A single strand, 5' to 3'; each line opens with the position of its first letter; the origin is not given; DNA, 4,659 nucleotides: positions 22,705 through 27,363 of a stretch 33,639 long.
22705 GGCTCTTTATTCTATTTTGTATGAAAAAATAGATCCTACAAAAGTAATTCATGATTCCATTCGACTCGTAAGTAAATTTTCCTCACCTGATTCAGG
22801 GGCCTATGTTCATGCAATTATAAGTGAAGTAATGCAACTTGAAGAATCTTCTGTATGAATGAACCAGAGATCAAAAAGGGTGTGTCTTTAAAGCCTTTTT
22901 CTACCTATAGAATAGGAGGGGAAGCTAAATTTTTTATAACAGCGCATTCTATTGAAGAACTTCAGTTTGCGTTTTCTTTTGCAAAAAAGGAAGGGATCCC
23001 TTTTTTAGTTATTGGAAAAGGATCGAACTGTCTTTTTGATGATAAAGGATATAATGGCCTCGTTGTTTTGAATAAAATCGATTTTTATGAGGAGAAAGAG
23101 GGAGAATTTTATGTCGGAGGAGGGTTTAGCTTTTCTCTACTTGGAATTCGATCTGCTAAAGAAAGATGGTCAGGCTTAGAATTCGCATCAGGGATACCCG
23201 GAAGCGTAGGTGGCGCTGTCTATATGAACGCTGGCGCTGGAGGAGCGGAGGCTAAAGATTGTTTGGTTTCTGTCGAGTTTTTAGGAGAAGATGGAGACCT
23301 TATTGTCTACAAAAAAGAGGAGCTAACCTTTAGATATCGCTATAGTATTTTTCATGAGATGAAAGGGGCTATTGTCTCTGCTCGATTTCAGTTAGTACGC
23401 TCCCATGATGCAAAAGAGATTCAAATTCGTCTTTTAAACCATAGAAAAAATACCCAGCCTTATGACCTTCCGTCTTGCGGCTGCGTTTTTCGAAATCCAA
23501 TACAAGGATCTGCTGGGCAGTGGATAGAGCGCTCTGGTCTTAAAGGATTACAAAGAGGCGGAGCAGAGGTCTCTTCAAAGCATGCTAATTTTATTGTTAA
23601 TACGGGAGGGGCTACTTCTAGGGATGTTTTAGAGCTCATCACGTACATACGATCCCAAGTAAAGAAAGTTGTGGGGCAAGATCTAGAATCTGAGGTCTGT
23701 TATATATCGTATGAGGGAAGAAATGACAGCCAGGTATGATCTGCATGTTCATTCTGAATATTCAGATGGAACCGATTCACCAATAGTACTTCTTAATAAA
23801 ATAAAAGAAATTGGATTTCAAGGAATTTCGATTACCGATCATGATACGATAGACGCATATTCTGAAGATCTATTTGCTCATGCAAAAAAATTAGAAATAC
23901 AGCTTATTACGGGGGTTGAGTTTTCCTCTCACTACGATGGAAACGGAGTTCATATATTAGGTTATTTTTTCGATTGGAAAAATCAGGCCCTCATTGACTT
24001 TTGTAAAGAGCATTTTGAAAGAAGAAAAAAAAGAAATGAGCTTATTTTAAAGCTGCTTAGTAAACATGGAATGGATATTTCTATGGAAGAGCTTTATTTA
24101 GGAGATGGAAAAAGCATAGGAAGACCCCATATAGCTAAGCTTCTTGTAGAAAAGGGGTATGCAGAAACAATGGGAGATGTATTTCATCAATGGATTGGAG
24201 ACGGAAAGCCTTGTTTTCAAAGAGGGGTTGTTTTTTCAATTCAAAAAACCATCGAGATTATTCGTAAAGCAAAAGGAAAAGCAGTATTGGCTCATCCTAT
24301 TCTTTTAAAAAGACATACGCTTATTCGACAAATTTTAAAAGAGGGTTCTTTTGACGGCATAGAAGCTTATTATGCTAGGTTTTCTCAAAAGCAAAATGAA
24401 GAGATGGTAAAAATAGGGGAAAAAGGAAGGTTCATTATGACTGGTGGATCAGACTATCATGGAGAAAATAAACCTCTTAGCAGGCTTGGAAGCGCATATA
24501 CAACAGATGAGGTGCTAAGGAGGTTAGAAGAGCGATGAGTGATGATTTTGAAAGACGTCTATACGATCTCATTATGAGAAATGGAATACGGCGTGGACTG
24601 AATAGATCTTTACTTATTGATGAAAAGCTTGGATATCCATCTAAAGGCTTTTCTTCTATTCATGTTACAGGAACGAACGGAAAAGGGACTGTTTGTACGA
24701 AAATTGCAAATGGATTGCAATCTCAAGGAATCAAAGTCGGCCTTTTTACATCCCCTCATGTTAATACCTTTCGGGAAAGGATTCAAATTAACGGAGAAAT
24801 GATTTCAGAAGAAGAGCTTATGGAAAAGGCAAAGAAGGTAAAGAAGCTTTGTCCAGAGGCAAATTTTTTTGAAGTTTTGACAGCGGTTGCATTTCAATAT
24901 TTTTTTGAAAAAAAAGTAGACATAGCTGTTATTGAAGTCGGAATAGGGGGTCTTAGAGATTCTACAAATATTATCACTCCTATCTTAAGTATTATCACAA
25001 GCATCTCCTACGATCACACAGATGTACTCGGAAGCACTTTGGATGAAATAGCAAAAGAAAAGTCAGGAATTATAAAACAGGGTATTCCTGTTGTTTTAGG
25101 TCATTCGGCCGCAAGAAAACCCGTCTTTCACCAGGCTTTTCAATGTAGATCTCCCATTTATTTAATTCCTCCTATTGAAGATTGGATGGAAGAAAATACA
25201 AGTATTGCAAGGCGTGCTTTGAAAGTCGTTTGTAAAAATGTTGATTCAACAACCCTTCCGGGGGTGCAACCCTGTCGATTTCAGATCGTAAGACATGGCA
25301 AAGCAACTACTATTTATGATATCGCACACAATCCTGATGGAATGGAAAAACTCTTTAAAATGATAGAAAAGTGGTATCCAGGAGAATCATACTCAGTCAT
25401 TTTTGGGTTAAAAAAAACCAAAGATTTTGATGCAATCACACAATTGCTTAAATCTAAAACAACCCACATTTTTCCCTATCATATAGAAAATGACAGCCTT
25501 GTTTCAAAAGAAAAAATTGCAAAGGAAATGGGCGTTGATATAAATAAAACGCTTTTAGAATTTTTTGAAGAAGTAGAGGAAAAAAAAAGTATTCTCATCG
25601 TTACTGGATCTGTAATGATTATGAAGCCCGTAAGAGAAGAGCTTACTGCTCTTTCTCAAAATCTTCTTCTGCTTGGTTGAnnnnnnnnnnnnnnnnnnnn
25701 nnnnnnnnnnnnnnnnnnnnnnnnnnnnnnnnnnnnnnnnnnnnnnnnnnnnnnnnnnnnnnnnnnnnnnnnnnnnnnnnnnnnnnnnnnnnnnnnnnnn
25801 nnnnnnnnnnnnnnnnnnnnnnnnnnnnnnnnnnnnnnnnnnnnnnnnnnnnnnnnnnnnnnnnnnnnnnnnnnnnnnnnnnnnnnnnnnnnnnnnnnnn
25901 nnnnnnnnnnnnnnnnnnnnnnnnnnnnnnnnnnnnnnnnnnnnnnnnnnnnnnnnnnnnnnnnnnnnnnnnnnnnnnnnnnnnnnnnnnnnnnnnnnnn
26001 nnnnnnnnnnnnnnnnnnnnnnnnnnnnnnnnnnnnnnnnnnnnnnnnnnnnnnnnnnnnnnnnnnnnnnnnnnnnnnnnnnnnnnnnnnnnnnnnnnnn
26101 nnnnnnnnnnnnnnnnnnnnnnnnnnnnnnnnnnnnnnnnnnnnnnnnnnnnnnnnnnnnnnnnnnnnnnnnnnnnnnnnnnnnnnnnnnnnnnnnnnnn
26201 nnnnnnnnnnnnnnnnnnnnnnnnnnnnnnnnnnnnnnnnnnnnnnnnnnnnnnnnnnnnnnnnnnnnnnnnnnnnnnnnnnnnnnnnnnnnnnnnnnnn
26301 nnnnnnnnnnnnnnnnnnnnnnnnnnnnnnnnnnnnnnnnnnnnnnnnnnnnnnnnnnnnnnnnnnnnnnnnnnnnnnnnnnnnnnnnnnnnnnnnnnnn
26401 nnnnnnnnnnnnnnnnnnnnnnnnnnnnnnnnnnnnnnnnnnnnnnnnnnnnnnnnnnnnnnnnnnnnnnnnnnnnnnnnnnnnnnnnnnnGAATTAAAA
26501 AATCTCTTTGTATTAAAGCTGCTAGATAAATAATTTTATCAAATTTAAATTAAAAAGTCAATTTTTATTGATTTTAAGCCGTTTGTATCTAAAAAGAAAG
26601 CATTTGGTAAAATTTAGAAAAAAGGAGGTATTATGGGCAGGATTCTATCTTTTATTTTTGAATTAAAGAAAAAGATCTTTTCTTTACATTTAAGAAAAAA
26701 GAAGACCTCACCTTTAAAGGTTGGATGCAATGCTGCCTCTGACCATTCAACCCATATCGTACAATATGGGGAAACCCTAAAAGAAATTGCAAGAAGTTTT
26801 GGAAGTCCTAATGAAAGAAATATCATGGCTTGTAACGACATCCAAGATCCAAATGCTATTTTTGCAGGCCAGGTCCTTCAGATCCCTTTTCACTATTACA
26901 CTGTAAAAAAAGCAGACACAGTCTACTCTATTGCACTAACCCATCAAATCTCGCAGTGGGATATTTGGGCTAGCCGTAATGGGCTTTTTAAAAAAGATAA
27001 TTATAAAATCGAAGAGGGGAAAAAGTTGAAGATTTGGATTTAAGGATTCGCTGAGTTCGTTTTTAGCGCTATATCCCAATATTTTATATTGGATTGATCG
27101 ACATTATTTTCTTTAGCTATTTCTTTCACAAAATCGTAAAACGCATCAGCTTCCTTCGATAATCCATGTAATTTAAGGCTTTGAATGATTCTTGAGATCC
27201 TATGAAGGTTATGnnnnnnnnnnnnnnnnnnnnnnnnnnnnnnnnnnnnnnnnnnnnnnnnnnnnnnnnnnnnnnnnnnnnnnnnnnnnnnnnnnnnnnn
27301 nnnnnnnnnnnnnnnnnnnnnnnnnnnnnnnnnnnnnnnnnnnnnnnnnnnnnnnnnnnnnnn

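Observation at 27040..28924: Orphan 571-aa protein ending in a eukaryote-type OGFr-like domain that is split by a +1 frameshift at an A5 run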

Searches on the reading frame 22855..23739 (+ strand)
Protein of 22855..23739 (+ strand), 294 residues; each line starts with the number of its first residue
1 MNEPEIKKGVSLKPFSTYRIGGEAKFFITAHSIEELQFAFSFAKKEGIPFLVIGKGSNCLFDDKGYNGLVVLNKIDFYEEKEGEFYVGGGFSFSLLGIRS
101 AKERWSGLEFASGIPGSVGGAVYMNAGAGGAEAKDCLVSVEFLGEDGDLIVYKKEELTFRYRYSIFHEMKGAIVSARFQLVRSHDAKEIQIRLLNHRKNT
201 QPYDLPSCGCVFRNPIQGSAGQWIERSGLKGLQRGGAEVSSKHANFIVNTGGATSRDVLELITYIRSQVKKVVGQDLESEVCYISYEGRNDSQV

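Call 8: search_protein_families(library=ncbifam, max_evalue=0.01, proteins=[window:22855-23739:+])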
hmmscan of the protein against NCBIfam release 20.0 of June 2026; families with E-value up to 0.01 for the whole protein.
window:22855-23739:+ (294 aa): 7 families
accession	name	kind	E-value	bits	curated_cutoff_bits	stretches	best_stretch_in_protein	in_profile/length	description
NF010480.0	PRK13905.1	equivalog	5.4e-89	298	259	1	4-285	14-299/303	UDP-N-acetylmuramate dehydrogenase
TIGR00179.1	murB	equivalog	3e-75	253.2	144.5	1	12-285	1-290/290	UDP-N-acetylmuramate dehydrogenase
NF011245.0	PRK14651.1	equivalog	4.2e-49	167.2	224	1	9-270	6-257/273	UDP-N-acetylmuramate dehydrogenase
NF010479.0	PRK13904.1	equivalog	1.7e-42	145.7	273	1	9-282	5-256/258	UDP-N-acetylmuramate dehydrogenase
NF000755.0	PRK00046.1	equivalog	6.1e-40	136.9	277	2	6-187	4-193/343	UDP-N-acetylmuramate dehydrogenase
NF010478.0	PRK13903.1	equivalog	7.7e-39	133.6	231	2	5-195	14-208/362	UDP-N-acetylmuramate dehydrogenase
NF011242.0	PRK14648.1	equivalog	9.3e-29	100.7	426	2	8-141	14-153/354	UDP-N-acetylmuramate dehydrogenase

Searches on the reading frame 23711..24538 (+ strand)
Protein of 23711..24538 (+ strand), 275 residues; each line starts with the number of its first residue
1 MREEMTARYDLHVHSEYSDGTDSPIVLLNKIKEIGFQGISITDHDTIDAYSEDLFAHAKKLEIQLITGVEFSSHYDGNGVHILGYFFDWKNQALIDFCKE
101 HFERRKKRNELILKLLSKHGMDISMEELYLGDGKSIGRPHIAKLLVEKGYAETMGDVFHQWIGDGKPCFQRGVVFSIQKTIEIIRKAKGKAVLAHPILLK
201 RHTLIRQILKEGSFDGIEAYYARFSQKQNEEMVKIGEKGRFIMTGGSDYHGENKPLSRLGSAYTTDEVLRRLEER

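Call 8: search_protein_families(library=ncbifam, max_evalue=0.01, proteins=[window:23711-24538:+])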
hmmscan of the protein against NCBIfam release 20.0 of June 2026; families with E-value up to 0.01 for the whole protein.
window:23711-24538:+ (275 aa): 18 families
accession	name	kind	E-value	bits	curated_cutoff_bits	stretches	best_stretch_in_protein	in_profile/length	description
NF047791.1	RNaseRnm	equivalog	1.9e-44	152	375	1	8-252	2-252/275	RNase RNM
NF041577.1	nside_bi_sphtase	equivalog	2.5e-41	141.7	400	1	8-262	3-262/276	3',5'-nucleoside bisphosphate phosphatase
NF041661.1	Cycl_ph_dihydrol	equivalog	2.3e-24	86.1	500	1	10-254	1-248/259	phosphoribosyl 1,2-cyclic phosphate 1,2-diphosphodiesterase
NF045780.1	TrlF_fam_ATP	equivalog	2.1e-10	40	350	1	8-186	7-206/944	TrlF family AAA-like ATPase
NF038032.1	CehA_McbA_metalo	domain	4.1e-09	36.3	80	1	8-102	4-101/315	CehA/McbA family metallohydrolase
NF001688.0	PRK00448.1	equivalog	1.8e-07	29.2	873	1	5-80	335-411/1445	PolC-type DNA polymerase III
NF004981.0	PRK06361.1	equivalog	2.5e-07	30.3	117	1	8-71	1-71/217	histidinol phosphate phosphatase domain-containing protein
TIGR01405.1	polC_Gram_pos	equivalog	7.9e-06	23.8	1043.45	1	5-75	101-172/1211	DNA polymerase III subunit alpha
NF004226.0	PRK05673.1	equivalog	6.1e-05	21.1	1002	1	10-120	8-98/1146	DNA polymerase III subunit alpha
TIGR00594.1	polc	superfamily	0.00012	20.3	434.35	1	10-75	3-69/1022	DNA polymerase III subunit alpha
NF004225.0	PRK05672.1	subfamily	0.00018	19.7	939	1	10-82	8-82/1047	error-prone DNA polymerase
NF005298.0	PRK06826.1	equivalog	0.00036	18.3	1260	1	10-70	7-68/1151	DNA polymerase III subunit alpha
NF005928.0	PRK07945.1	equivalog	0.001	18.5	250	1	7-46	98-137/337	PHP domain-containing protein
NF006375.0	PRK08609.1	equivalog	0.0013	17.4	426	1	8-47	336-375/571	DNA polymerase/3'-5' exonuclease PolX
TIGR01856.1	hisJ_fam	subfamily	0.0025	17.6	90.2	1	10-56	2-50/252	histidinol-phosphatase HisJ family protein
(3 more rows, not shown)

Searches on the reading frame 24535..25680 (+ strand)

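Call 8: search_protein_families(library=ncbifam, max_evalue=0.01, proteins=[window:24535-25680:+])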
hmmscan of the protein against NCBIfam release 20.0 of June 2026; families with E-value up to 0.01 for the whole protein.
window:24535-25680:+ (381 aa): 20 families
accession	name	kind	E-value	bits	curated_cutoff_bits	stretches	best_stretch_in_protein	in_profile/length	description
TIGR01499.1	folC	subfamily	1.3e-88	298.1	162.65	2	26-225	5-211/400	bifunctional protein FolC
NF047860.1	Tet-DihydfolSynFolCMyb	equivalog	7.1e-48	163.7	700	1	22-191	46-223/468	bifunctional tetrahydrofolate synthase/dihydrofolate synthase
NF008101.0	PRK10846.1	equivalog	3.6e-42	144.6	360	2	17-192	27-204/422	bifunctional tetrahydrofolate synthase/dihydrofolate synthase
NF001126.0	PRK00139.1-4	equivalog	6.5e-14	51.3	373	2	29-230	94-277/486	UDP-N-acetylmuramoyl-L-alanyl-D-glutamate--2,6-diaminopimelate ligase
TIGR01085.1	murE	subfamily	1.3e-11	44.1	257.3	2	33-87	79-133/472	UDP-N-acetylmuramyl-tripeptide synthetase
TIGR02068.2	cya_phycin_syn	equivalog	3.3e-11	41.9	850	2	244-312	718-788/862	cyanophycin synthetase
NF008896.0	PRK11929.1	equivalog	1.1e-08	33.5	1023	1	27-71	100-144/965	bifunctional UDP-N-acetylmuramoyl-L-alanyl-D-glutamate--2,6-diaminopimelate ligase MurE/UDP-N-acetylmuramoyl-tripeptide--D-alanyl-D-alanine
NF010623.0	PRK14016.1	subfamily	2.9e-08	32.3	877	1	245-303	721-781/871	cyanophycin synthetase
NF010628.0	PRK14022.1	equivalog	1.8e-07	30.2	536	0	25-102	97-171/483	UDP-N-acetylmuramoyl-L-alanyl-D-glutamate--L-lysine ligase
NF001123.0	PRK00139.1-1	equivalog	1.5e-06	27.2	586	0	251-291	344-383/493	UDP-N-acetylmuramoyl-L-alanyl-D-glutamate--2,6-diaminopimelate ligase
NF053645.1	pMurC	equivalog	3.9e-06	25.8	560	0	239-281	347-389/492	pseudomurein biosynthesis peptide ligase pMurC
TIGR04012.1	poly_gGlu_PgsB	equivalog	4.2e-06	25.7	222.7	0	146-178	124-156/380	poly-gamma-glutamate synthase PgsB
NF001124.0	PRK00139.1-2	equivalog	7.4e-06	25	476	1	35-85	105-155/500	UDP-N-acetylmuramoyl-L-alanyl-D-glutamate--2,6-diaminopimelate ligase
TIGR01143.1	murF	subfamily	2e-05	23.8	288.6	1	123-187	121-191/418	UDP-N-acetylmuramoyl-tripeptide--D-alanyl-D-alanine ligase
NF053648.1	pMurE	equivalog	3.1e-05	22.9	600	0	41-181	100-221/464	pseudomurein biosynthesis peptide ligase pMurE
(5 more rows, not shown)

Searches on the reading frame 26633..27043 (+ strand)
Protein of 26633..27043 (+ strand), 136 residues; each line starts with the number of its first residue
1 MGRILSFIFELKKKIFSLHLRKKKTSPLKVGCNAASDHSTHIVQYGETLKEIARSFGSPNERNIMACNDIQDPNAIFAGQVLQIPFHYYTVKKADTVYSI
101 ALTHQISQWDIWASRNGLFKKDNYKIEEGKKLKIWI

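Call 8: search_protein_families(library=ncbifam, max_evalue=0.01, proteins=[window:26633-27043:+])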
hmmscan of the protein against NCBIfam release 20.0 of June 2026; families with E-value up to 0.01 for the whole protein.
window:26633-27043:+ (136 aa): 10 families
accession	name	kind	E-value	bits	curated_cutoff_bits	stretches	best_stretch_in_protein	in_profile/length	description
NF040883.1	amid_act_ActS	equivalog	2.2e-08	33.7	375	2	88-134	35-78/242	amidase activator ActS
NF008399.0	PRK11198.1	equivalog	5.4e-08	33.4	134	1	34-85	91-146/149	peptidoglycan-binding protein LysM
NF047755.1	LIC_10271_M23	exception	2.7e-07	30.6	180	1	87-134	25-69/207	LIC_10271 family cell wall hydrolase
NF050804.1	CellDivDipMCaul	equivalog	3.9e-07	29.3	900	1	37-133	132-228/634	cell division endopeptidase DipM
NF052398.1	Agg_Promo_Fact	equivalog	4.6e-06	27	170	1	33-85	23-74/202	aggregation-promoting factor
TIGR02899.1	spore_safA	subfamily_domain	5.1e-06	26.3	67.85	1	43-86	1-44/44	SafA/ExsA family spore coat assembly protein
NF008050.0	PRK10783.1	equivalog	9.7e-05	20.9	508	1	25-135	330-448/457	murein transglycosylase D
NF008123.1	PRK10871.1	equivalog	0.0023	17.4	311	0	39-84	105-149/365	murein hydrolase activator NlpD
NF042931.1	SAG1386_EF1546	equivalog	0.0048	17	80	0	34-84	105-157/158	SAG1386/EF1546 family surface-associated protein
NF004974.0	PRK06347.1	equivalog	0.006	15.6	701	0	23-84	530-591/592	1,4-beta-N-acetylmuramoylhydrolase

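Call 51: find_encoding_contigs(protein=window:26633-27043:+, flank=10000, max_places=6)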
Protein window:26633-27043:+ (136 aa): 2 contigs read that carry it; 2 places shown.
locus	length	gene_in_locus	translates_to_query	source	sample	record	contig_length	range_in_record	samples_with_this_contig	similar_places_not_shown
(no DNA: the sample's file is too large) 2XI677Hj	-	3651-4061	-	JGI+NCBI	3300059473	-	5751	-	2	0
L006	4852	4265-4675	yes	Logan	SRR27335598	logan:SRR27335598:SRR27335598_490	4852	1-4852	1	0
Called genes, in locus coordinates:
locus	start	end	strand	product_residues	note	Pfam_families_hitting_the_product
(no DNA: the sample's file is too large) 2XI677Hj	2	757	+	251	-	?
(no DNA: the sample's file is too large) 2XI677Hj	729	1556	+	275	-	PF02811:PHP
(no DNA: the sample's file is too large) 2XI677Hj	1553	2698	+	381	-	PF08245:Mur_ligase_M, PF02875:Mur_ligase_C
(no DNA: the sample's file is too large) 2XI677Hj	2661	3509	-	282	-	-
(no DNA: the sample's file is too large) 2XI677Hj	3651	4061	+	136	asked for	PF01476:LysM, PF23473:LysM3_LYK4_5 (faint), PF01476:LysM (weak)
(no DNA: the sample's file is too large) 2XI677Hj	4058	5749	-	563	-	?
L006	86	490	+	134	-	PF01029:NusB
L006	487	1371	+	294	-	PF01565:FAD_binding_4, PF02873:MurB_C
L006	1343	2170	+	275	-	PF02811:PHP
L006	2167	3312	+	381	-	PF08245:Mur_ligase_M, PF02875:Mur_ligase_C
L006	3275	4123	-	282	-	-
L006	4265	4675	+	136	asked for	PF01476:LysM, PF23473:LysM3_LYK4_5 (faint), PF01476:LysM (weak)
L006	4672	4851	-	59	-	?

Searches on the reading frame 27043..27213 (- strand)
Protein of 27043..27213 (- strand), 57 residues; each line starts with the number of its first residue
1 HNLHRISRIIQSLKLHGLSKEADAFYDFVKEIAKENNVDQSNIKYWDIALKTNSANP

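Call 4: search_protein_families(library=pfam, max_evalue=10, proteins=[window:27043-27213:-])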
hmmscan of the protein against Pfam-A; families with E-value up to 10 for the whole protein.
seq(57 aa): 2 families
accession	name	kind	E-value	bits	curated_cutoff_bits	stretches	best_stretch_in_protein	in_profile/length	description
PF25399.1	DeaD_dimer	-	0.043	14.3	23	1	3-42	8-47/67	RNA helicase DeaD dimerization domain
PF13411.12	MerR_1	-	0.21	12.1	21.6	1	29-47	3-21/69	MerR HTH family regulatory protein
